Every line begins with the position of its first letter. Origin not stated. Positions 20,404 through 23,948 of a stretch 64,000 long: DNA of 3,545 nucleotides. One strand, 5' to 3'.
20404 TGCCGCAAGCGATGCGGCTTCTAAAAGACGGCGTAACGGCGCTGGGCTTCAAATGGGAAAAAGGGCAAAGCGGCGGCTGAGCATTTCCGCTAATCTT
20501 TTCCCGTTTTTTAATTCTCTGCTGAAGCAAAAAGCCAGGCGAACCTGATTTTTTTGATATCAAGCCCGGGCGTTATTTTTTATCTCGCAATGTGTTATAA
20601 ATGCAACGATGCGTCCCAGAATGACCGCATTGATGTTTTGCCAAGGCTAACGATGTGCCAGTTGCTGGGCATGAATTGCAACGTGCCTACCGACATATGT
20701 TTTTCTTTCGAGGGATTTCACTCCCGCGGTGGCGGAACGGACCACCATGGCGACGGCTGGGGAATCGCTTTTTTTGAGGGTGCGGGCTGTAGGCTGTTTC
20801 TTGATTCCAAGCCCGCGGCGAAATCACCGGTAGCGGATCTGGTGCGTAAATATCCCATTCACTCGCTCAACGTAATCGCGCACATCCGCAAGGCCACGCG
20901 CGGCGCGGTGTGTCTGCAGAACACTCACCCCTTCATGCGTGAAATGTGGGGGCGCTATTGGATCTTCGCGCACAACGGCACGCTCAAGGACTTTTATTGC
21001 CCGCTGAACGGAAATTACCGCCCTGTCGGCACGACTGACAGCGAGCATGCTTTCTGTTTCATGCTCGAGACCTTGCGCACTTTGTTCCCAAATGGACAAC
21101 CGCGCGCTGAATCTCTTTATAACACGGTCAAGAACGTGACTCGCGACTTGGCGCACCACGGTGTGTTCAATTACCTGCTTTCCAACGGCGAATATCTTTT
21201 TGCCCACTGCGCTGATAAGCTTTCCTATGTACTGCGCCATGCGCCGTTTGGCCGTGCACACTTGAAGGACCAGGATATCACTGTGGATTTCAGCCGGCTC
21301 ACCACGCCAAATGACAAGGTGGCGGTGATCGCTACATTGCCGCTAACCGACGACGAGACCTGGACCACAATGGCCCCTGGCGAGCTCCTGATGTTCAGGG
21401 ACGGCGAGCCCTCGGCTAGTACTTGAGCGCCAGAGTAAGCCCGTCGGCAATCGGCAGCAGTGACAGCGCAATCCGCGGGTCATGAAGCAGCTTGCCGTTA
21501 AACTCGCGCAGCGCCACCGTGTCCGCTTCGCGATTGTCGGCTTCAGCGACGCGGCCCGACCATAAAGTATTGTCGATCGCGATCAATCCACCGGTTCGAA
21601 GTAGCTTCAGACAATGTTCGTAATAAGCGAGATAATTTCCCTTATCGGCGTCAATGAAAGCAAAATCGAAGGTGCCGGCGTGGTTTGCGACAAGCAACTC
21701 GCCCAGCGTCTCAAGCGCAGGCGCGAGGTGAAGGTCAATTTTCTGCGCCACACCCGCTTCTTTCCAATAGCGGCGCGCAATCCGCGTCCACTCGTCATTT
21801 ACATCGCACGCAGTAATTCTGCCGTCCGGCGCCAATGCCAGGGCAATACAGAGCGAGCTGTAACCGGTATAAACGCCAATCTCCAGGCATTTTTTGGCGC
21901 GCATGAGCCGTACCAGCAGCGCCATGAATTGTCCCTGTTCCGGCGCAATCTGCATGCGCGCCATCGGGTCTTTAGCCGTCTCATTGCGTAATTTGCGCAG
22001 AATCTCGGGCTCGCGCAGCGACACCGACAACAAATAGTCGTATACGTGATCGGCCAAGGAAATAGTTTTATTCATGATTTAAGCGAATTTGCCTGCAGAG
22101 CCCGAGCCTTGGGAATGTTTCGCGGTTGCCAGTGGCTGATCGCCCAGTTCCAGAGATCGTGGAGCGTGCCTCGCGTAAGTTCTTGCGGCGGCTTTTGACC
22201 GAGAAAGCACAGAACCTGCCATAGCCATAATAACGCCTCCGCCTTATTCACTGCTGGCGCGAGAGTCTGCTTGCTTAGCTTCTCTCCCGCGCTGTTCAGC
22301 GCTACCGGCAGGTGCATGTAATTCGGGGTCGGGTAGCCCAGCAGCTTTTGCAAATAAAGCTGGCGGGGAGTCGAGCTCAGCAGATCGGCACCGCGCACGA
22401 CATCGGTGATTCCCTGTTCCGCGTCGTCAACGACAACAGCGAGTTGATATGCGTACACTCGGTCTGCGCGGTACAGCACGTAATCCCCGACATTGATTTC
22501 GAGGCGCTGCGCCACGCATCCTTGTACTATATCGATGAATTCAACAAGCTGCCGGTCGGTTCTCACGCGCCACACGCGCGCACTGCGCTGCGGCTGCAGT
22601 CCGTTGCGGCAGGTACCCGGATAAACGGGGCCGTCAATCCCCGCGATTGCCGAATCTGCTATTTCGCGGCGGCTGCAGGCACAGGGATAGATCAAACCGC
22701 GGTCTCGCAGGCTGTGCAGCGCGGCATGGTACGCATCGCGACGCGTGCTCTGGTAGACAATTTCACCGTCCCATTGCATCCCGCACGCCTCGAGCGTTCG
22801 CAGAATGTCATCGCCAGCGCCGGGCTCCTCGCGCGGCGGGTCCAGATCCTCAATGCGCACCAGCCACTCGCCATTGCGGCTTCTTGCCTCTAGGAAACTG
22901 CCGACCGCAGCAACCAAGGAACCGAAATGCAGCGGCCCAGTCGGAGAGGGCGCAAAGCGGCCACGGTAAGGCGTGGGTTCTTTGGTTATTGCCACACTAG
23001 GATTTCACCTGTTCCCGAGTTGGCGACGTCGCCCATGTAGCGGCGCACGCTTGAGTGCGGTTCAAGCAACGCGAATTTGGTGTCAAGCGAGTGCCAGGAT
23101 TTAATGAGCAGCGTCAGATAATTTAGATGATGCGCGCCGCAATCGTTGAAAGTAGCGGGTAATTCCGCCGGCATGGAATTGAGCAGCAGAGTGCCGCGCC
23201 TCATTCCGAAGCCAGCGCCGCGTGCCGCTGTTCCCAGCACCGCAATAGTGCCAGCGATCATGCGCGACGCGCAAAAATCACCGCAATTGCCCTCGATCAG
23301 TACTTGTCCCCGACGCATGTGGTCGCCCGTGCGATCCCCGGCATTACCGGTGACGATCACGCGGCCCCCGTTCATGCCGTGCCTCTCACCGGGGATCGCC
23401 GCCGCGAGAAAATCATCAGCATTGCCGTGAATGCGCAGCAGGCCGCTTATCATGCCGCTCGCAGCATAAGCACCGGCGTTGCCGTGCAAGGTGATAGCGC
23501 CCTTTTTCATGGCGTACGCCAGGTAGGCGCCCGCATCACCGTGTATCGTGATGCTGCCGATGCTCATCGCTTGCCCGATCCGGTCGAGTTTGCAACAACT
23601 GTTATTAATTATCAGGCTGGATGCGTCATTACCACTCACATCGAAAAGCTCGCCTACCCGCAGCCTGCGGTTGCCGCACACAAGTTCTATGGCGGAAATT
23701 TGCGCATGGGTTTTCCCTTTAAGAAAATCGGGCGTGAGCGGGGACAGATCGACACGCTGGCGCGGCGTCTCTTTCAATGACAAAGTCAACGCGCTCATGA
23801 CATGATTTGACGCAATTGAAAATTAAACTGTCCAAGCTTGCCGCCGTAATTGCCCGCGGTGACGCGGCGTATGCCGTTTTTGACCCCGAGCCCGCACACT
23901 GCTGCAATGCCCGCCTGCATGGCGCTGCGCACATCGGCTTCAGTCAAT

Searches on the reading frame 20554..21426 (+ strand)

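Call 24: search_protein_families(library=pfam, proteins=[window:20554-21426:+], max_evalue=0.00001)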
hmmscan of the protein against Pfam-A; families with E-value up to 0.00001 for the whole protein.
window:20554-21426:+ (290 aa): 1 family
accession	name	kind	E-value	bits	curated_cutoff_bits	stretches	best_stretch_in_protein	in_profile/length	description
PF13230.11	GATase_4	-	1.6e-120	401.6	23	1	34-288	1-255/272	Glutamine amidotransferases class-II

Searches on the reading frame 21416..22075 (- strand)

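Call 24: search_protein_families(library=pfam, proteins=[window:21416-22075:-], max_evalue=0.00001)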
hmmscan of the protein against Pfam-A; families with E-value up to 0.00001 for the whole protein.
window:21416-22075:- (219 aa): 2 families
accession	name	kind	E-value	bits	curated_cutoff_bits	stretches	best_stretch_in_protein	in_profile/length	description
PF01596.23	Methyltransf_3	-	2.7e-78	262.4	22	1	18-218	3-203/204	O-methyltransferase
PF13578.12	Methyltransf_24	-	3.6e-17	63.6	26.3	1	64-169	1-104/105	Methyltransferase domain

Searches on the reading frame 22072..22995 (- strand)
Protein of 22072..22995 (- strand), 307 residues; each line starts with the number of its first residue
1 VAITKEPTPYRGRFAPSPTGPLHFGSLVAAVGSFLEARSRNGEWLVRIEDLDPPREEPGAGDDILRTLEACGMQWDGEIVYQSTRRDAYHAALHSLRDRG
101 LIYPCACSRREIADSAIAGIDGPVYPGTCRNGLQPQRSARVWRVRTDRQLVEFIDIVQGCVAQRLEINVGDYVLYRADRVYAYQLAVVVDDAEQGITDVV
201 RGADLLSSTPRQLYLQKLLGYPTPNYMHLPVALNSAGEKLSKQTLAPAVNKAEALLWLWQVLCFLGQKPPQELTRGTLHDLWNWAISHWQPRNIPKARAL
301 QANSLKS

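Call 24: search_protein_families(library=pfam, proteins=[window:22072-22995:-], max_evalue=0.00001)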
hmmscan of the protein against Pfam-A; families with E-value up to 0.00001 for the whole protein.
window:22072-22995:- (307 aa): 1 family
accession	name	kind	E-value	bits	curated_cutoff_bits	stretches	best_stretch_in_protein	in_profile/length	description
PF00749.27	tRNA-synt_1c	-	7.3e-44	150.4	23.4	1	11-251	3-255/314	tRNA synthetases class I (E and Q), catalytic domain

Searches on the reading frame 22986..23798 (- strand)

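Call 24: search_protein_families(library=pfam, proteins=[window:22986-23798:-], max_evalue=0.00001)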
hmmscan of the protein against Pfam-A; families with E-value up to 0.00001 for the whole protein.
window:22986-23798:- (270 aa): 1 family
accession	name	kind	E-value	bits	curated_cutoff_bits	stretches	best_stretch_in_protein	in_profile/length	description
PF01493.24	GXGXG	-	1.7e-17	64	32.5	1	82-210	33-166/190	GXGXG motif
